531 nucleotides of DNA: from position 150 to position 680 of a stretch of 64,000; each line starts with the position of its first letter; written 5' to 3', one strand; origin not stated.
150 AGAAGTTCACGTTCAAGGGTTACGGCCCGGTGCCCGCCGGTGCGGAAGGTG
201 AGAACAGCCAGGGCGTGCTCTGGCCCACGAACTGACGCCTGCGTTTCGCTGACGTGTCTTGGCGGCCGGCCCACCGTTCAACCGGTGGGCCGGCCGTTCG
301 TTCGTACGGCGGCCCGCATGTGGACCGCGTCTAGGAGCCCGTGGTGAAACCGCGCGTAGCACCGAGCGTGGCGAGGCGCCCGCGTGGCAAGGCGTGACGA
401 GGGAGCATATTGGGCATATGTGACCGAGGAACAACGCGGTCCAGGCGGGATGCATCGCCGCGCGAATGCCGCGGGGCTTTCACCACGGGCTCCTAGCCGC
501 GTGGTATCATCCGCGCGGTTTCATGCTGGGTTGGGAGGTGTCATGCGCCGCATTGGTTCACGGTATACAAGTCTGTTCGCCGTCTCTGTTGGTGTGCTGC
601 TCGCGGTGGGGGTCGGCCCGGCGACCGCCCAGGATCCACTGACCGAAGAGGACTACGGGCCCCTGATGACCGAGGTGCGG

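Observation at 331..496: Unclassified ~160-bp palindromic, mostly TA-flanked MITE-like family at very high density (at least 6 full and 4 partial copies in 64 kb)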

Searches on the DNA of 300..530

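Call 19: search_rna_families(source=window, start=300, end=530, threshold=evalue, max_evalue=10, show_alignments=2)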
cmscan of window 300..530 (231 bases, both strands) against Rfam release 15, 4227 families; matches with E-value up to 10: 3.
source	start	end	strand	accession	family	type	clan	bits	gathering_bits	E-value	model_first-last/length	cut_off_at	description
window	446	519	+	RF01665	P13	Gene; sRNA;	-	14.1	70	7.3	1-76/76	no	Pseudomonas sRNA P13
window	349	391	+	RF01547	TB6Cs1H3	Gene; snRNA; snoRNA; HACA-box;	-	13.4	40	4.6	1-64/64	no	Trypanosomatid snoRNA TB6Cs1H3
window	454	520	+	RF02565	YrlB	Gene; sRNA;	-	12.8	97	9.9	1-78/78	no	Y RNA-like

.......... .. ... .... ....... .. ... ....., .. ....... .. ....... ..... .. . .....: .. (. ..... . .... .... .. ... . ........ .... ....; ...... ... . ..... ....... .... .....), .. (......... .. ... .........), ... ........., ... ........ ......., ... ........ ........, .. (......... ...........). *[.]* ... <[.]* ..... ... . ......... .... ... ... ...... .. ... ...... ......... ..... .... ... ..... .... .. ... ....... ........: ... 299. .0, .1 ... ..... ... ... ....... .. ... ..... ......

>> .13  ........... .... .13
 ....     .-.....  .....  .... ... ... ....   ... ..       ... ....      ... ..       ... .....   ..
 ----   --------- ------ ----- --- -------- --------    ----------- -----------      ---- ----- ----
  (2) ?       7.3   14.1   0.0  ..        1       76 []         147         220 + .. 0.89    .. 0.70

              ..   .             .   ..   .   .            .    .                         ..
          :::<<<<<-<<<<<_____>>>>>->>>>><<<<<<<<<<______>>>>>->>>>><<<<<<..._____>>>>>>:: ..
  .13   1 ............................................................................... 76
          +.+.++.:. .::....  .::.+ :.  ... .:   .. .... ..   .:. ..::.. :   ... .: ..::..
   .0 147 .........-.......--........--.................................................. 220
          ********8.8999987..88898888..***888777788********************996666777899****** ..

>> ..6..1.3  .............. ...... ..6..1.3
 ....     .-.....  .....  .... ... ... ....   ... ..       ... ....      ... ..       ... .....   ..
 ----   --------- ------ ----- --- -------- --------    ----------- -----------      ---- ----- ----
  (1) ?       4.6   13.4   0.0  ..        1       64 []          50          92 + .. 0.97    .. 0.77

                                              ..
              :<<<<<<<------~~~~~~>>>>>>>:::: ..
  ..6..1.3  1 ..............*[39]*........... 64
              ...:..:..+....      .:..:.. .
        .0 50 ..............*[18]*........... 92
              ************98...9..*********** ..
